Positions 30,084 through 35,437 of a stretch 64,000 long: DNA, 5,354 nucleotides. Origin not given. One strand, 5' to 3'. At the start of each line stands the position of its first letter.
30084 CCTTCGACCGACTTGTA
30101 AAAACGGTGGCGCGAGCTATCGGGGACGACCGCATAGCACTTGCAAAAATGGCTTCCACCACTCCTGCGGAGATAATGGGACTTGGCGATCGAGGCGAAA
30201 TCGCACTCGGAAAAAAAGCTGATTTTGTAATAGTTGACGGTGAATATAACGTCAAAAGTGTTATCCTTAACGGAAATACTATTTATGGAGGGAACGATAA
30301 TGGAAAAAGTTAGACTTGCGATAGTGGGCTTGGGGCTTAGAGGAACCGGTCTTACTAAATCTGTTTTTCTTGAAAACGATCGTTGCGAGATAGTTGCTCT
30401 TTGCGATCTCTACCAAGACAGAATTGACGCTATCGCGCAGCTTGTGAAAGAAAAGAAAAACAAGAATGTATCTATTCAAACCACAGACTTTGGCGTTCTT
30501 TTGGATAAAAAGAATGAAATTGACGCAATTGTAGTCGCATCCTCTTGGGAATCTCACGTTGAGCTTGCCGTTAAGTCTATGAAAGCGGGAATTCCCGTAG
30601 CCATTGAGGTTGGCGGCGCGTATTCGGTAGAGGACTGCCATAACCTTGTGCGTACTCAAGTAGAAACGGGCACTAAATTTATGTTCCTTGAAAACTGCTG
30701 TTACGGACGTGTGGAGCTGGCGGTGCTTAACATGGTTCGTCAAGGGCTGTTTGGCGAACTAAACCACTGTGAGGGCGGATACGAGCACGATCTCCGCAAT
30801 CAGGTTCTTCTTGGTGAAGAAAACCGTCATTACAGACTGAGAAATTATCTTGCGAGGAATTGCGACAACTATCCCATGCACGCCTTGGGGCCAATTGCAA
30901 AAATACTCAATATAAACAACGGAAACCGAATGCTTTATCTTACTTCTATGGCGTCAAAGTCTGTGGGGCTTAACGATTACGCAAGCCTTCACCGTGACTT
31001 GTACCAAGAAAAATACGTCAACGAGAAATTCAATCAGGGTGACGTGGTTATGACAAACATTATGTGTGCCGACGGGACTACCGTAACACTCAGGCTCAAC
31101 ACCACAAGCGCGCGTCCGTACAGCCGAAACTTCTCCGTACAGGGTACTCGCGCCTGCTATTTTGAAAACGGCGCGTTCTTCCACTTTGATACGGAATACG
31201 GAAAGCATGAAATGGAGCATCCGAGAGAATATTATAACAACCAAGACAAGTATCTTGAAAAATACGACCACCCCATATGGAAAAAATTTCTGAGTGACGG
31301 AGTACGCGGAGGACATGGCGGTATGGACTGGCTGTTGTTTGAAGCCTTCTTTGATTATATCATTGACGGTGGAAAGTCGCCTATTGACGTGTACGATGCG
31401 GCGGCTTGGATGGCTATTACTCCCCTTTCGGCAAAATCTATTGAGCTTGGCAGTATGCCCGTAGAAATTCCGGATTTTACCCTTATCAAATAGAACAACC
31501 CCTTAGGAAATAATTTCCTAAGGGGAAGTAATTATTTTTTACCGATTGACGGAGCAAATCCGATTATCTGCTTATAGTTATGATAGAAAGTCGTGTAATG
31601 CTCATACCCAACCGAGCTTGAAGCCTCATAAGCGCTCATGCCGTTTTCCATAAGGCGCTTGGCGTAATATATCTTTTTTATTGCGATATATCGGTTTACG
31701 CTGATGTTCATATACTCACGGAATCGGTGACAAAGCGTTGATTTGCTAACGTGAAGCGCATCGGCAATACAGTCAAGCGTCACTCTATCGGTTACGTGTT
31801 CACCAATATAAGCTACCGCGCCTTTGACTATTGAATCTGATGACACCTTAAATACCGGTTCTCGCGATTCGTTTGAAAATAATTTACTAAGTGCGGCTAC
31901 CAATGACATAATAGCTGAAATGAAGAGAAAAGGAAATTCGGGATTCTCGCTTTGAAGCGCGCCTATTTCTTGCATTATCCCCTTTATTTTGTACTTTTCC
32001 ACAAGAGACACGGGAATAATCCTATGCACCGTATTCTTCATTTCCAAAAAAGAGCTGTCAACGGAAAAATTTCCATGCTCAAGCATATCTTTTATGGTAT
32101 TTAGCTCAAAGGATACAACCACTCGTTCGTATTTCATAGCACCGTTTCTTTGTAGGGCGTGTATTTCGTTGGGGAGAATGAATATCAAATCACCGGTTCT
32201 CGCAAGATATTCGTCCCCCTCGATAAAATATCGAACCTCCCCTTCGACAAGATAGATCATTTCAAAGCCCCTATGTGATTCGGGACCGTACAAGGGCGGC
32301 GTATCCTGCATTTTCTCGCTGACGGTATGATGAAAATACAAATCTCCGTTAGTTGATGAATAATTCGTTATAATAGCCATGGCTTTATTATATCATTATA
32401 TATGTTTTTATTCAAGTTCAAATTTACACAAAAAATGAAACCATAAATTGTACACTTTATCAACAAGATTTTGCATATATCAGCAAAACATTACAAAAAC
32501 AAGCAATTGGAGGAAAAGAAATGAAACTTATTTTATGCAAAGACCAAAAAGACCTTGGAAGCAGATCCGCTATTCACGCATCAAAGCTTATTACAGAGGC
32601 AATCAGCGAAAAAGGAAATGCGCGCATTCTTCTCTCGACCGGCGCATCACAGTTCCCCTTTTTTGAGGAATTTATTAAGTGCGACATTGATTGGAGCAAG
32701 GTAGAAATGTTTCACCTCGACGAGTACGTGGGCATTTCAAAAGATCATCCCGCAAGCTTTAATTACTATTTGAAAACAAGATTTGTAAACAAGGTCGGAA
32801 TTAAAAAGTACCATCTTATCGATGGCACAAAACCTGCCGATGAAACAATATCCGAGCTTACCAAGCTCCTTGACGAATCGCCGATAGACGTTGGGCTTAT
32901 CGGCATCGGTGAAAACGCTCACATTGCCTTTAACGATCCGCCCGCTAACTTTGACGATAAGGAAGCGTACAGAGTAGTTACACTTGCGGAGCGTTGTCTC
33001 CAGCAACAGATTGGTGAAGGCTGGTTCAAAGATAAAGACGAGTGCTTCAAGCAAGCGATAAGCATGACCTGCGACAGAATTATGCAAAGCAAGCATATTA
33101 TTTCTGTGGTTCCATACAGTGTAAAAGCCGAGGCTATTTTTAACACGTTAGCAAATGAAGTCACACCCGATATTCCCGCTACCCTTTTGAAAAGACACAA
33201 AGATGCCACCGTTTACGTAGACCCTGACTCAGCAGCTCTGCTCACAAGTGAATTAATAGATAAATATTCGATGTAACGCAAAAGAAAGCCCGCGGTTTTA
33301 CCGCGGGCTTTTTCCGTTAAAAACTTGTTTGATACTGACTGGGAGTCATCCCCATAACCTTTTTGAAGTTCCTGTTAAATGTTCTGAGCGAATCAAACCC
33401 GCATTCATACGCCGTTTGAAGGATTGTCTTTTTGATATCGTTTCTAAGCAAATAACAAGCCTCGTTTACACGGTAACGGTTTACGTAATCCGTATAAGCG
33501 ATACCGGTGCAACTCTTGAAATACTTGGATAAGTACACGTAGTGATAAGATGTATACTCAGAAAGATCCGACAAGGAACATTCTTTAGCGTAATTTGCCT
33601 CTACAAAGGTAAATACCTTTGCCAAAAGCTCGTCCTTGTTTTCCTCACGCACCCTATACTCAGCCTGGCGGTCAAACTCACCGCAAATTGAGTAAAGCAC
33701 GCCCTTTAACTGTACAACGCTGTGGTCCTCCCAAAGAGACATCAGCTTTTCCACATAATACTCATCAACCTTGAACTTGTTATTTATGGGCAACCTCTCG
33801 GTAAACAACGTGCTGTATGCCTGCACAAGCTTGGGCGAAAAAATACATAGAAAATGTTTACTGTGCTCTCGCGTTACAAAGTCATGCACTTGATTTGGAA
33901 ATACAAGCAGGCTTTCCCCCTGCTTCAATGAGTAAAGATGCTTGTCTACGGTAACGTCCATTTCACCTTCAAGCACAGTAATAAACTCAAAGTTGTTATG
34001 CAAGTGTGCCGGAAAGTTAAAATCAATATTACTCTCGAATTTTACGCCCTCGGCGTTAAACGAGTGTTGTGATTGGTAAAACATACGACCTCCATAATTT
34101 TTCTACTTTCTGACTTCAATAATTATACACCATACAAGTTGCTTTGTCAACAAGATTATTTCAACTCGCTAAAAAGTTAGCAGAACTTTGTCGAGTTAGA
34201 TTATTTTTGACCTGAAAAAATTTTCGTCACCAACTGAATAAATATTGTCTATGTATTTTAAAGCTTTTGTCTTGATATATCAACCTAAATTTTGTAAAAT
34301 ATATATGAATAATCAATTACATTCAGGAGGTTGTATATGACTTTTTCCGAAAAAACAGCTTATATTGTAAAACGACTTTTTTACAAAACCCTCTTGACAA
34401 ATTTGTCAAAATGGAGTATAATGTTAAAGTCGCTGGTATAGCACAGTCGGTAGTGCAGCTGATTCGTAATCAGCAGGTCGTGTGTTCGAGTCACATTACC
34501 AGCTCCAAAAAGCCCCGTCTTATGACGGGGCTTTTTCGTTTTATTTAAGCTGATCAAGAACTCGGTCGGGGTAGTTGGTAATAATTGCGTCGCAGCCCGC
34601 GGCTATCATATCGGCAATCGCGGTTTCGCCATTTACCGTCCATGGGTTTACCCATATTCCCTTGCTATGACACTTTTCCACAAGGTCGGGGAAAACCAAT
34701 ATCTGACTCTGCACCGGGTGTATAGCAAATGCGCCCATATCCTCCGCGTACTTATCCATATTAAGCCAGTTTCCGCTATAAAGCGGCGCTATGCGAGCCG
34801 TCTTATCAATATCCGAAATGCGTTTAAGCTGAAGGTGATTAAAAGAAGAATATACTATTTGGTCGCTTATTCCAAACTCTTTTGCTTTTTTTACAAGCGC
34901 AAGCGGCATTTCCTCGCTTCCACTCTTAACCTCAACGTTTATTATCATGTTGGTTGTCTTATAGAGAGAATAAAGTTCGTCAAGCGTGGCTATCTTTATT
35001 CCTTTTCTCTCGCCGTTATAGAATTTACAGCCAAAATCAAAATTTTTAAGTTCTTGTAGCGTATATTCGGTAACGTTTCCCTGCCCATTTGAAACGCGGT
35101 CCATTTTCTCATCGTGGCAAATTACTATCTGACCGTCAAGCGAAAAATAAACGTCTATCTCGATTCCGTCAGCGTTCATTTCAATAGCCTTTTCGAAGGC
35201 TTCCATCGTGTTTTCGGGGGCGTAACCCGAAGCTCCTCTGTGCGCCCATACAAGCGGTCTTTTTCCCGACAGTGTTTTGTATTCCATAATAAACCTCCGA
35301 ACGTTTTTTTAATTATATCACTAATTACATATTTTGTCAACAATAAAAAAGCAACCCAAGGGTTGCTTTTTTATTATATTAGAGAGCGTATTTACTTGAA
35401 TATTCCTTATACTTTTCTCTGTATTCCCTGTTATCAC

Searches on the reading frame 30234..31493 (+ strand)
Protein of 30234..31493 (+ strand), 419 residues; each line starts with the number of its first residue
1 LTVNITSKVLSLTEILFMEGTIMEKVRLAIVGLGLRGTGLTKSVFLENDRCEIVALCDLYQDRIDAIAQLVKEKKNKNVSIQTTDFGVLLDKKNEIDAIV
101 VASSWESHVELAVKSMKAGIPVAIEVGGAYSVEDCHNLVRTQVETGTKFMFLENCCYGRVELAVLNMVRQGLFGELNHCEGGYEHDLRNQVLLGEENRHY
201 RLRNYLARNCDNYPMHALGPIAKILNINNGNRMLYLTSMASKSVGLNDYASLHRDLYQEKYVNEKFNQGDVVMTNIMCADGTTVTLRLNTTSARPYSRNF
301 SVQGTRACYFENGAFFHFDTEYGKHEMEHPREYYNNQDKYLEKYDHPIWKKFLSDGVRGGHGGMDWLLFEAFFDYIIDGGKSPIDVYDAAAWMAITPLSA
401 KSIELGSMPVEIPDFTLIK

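Call 59: search_protein_families(library=pfam, proteins=[window:30234-31493:+], max_evalue=0.0001)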
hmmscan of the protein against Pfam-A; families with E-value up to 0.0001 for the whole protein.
window:30234-31493:+ (419 aa): 2 families
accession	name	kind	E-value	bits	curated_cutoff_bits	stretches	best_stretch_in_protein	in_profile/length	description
PF21252.2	Glyco_hydro_109_C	-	5.3e-54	182.8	27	1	162-313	1-165/187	Glycosyl hydrolase 109, C-terminal domain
PF01408.29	GFO_IDH_MocA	-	1.6e-10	42.1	24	1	27-150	2-117/120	Oxidoreductase family, NAD-binding Rossmann fold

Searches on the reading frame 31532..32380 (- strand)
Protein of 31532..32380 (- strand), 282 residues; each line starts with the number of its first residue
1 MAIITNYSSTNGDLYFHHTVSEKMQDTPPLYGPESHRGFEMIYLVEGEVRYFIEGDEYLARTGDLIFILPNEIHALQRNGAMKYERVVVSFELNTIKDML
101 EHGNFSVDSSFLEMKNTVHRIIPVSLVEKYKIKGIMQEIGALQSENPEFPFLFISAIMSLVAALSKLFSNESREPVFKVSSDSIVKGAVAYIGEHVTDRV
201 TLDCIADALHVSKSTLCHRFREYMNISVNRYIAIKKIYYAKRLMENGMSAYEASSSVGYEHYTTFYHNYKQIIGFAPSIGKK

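Call 59: search_protein_families(library=pfam, proteins=[window:31532-32380:-], max_evalue=0.0001)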
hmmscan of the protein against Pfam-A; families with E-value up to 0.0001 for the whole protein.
window:31532-32380:- (282 aa): 4 families
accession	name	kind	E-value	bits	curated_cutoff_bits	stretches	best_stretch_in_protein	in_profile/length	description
PF12833.13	HTH_18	-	7.2e-14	52.3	33.6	1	205-278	1-75/80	Helix-turn-helix domain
PF02311.25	AraC_binding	-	3.3e-11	43.5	21.1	1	30-101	15-86/135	AraC-like ligand binding domain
PF00165.29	HTH_AraC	-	8.5e-10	39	26.6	1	194-232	3-41/42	Bacterial regulatory helix-turn-helix proteins, AraC family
PF07883.17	Cupin_2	-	4.3e-08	33.2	27.2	1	32-80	12-60/70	Cupin domain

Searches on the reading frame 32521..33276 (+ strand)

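Call 59: search_protein_families(library=pfam, proteins=[window:32521-33276:+], max_evalue=0.0001)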
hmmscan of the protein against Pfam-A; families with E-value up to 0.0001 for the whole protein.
window:32521-33276:+ (251 aa): 1 family
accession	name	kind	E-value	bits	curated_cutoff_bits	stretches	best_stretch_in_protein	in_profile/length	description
PF01182.26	Glucosamine_iso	-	6.1e-18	65.9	27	1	8-230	2-223/225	Glucosamine-6-phosphate isomerases/6-phosphogluconolactonase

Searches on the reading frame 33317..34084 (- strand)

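Call 59: search_protein_families(library=pfam, proteins=[window:33317-34084:-], max_evalue=0.0001)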
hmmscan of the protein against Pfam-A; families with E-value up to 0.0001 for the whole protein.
window:33317-34084:- (255 aa): 4 families
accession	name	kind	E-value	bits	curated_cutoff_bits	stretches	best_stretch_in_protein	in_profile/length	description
PF12833.13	HTH_18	-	2.4e-19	69.8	33.6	1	175-253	2-79/80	Helix-turn-helix domain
PF00165.29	HTH_AraC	-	4.8e-14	52.5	26.6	1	219-253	9-42/42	Bacterial regulatory helix-turn-helix proteins, AraC family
PF07883.17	Cupin_2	-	2.6e-11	43.5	27.2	1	24-74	11-61/70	Cupin domain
PF02311.25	AraC_binding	-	9.6e-09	35.5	21.1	1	20-91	12-87/135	AraC-like ligand binding domain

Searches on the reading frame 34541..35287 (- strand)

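Call 60: search_protein_families(library=pfam, proteins=[window:34541-35287:-], max_evalue=0.0001)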
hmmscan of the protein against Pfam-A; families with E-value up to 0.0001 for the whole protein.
window:34541-35287:- (248 aa): 2 families
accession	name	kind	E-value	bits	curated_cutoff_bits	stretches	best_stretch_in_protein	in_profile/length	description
PF03009.23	GDPD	-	2.1e-44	152.9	23.6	1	16-241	1-243/244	Glycerophosphoryl diester phosphodiesterase family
PF13653.12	GDPD_2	-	1.6e-06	28.8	27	1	214-241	3-30/30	Glycerophosphoryl diester phosphodiesterase family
